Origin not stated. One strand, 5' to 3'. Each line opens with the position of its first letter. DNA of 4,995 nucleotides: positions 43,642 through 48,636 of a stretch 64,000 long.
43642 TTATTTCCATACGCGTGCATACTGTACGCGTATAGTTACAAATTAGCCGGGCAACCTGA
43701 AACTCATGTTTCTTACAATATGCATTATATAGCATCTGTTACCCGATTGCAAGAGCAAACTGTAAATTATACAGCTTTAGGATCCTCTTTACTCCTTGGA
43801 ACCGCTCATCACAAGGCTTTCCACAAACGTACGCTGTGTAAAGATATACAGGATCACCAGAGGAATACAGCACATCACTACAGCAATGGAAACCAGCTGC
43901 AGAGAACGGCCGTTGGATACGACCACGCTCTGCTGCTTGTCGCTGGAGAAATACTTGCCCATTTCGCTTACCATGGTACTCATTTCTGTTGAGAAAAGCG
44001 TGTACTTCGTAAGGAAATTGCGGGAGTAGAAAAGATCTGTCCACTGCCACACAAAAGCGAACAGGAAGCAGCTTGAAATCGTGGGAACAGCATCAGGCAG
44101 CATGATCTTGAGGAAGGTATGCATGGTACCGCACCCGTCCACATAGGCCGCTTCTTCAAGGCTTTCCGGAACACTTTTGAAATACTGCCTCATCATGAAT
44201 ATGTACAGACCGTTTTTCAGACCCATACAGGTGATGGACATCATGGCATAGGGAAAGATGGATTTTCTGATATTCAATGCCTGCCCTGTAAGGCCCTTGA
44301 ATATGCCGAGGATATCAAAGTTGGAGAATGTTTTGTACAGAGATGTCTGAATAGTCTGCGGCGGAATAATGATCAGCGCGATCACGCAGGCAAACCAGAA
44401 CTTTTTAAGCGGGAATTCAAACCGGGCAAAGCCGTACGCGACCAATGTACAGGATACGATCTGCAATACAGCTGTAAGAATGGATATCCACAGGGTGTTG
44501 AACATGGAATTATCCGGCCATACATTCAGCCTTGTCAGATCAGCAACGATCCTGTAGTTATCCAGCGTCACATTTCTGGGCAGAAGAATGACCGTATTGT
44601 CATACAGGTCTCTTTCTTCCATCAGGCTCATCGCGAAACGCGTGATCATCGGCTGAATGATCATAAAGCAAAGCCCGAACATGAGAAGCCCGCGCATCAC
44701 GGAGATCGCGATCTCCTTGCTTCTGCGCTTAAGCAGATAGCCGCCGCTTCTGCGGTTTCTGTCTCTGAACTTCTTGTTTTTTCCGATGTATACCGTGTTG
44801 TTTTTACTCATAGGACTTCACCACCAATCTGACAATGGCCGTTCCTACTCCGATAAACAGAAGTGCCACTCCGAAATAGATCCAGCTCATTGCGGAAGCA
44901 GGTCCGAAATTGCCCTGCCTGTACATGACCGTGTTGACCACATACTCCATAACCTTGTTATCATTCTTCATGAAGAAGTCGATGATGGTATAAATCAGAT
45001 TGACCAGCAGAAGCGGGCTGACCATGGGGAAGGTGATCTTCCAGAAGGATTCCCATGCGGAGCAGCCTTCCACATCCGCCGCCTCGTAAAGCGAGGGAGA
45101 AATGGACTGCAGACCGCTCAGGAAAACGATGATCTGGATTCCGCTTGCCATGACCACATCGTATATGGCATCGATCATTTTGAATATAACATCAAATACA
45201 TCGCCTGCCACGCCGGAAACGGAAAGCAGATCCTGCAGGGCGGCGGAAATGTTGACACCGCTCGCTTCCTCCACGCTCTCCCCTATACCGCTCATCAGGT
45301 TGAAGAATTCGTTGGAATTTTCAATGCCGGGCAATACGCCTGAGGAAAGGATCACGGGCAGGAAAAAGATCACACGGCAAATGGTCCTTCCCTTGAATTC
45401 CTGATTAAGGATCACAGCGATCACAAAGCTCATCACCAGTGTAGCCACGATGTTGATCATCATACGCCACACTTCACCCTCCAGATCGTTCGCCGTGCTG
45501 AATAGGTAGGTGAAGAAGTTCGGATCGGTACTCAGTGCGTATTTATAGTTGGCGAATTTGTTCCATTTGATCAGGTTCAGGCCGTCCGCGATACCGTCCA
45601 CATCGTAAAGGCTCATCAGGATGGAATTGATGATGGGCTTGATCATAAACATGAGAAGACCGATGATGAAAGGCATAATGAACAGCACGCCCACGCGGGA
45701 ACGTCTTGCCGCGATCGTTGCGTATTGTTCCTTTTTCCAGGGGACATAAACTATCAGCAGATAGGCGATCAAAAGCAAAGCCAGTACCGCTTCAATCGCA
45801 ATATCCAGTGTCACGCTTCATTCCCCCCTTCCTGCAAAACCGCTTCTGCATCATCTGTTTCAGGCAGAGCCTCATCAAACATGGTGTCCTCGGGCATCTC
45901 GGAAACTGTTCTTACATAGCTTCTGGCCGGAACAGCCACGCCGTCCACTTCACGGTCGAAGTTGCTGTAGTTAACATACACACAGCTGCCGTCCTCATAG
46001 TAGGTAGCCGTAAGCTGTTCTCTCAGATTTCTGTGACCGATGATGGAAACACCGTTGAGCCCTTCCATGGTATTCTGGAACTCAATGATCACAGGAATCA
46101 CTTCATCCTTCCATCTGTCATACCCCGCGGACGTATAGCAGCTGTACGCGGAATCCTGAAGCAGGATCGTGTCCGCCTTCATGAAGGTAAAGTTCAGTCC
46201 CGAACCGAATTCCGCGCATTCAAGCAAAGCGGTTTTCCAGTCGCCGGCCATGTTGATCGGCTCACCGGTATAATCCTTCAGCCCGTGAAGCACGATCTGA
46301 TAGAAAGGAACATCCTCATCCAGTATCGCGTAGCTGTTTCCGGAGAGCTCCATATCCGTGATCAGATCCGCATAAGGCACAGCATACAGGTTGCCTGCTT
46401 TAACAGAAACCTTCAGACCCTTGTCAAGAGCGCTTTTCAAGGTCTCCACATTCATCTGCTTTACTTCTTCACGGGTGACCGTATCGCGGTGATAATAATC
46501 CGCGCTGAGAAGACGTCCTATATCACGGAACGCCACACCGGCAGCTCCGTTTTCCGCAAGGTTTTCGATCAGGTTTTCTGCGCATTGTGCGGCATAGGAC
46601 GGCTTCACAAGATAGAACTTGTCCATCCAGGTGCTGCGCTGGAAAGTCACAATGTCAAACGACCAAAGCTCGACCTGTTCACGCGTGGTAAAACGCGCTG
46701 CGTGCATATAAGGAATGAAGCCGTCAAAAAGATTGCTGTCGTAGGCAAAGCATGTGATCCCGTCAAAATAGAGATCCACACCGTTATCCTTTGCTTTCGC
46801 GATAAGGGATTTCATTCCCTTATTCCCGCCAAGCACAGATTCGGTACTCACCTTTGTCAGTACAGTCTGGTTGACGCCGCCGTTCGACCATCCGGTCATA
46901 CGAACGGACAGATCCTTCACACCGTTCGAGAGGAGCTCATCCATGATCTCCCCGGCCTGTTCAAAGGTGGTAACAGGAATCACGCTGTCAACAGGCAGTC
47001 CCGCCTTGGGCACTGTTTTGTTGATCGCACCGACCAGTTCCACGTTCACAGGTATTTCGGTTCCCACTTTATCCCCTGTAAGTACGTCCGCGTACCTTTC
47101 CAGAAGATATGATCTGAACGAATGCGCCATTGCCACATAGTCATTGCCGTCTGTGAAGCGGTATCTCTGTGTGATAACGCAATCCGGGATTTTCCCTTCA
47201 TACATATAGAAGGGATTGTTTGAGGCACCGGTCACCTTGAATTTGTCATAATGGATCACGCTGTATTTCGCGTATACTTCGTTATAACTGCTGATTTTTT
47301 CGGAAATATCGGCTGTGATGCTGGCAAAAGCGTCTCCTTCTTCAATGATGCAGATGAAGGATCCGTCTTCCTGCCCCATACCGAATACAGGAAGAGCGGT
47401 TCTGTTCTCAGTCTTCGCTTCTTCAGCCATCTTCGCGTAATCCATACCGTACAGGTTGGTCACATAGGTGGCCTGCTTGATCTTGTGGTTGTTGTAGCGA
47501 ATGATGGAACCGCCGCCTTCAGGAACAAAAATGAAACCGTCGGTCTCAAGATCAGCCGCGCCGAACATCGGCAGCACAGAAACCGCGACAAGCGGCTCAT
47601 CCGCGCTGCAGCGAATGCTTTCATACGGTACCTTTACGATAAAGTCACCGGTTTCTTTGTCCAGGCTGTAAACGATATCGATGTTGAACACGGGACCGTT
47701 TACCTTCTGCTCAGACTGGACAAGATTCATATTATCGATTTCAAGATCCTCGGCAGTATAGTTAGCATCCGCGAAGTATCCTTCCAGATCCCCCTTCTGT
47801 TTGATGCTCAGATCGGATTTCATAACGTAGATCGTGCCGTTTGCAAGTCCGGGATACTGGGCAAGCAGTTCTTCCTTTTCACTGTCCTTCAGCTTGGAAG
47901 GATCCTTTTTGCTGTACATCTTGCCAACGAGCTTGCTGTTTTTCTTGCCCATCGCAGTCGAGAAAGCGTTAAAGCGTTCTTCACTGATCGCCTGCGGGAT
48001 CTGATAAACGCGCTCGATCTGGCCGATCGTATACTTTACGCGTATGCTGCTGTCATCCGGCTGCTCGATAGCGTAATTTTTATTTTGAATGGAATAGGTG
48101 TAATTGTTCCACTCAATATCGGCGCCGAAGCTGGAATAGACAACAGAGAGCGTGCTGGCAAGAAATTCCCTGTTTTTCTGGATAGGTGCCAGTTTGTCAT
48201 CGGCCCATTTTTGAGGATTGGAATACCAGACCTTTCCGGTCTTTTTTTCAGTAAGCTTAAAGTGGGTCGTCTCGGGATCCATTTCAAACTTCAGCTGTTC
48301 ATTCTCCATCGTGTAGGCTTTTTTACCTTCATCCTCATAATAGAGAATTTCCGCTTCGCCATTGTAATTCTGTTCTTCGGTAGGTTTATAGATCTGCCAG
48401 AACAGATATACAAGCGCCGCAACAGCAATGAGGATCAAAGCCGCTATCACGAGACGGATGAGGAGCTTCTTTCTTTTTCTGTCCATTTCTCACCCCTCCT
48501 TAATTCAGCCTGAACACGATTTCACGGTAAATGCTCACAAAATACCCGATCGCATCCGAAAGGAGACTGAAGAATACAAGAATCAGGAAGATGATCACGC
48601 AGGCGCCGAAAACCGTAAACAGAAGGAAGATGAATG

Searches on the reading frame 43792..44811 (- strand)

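Call 11: search_protein_families(library=pfam, proteins=[window:43792-44811:-], max_evalue=0.001)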
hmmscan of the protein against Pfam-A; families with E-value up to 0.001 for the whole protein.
window:43792-44811:- (340 aa): 1 family
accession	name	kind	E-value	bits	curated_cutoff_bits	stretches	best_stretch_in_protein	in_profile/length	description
PF00528.27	BPD_transp_1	-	3.1e-12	47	26.4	1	126-327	6-181/184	Binding-protein-dependent transport system inner membrane component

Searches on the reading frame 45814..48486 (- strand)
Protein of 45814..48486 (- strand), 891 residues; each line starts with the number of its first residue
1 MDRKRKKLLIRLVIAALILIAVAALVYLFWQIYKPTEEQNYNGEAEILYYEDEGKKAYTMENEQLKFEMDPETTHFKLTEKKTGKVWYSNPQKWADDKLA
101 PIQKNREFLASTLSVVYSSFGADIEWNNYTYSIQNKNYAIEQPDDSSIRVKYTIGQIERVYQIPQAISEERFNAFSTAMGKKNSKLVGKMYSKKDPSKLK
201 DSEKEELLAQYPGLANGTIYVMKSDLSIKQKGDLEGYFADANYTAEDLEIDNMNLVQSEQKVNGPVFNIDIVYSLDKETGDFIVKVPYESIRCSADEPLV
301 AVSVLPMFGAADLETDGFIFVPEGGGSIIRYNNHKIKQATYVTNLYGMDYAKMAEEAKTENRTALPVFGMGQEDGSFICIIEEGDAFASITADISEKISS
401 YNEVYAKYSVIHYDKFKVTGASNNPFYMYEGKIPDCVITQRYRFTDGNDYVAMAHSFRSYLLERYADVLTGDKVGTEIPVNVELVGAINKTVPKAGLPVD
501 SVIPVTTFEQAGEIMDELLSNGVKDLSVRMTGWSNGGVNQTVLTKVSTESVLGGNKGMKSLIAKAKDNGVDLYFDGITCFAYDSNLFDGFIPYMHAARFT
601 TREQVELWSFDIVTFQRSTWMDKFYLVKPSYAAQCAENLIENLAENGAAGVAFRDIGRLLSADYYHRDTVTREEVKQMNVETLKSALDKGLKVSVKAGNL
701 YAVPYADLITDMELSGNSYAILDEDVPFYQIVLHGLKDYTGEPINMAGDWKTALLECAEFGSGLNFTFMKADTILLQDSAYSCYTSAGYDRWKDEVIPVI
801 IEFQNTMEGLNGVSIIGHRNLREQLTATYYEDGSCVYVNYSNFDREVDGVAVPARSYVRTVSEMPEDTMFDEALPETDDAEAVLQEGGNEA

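Call 11: search_protein_families(library=pfam, proteins=[window:45814-48486:-], max_evalue=0.001)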
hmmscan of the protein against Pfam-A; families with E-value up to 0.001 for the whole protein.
window:45814-48486:- (891 aa): 1 family
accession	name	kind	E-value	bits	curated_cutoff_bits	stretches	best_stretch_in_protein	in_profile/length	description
PF18952.6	DUF5696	-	3.4e-182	607.6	25.6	1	246-857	2-612/612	Family of unknown function (DUF5696)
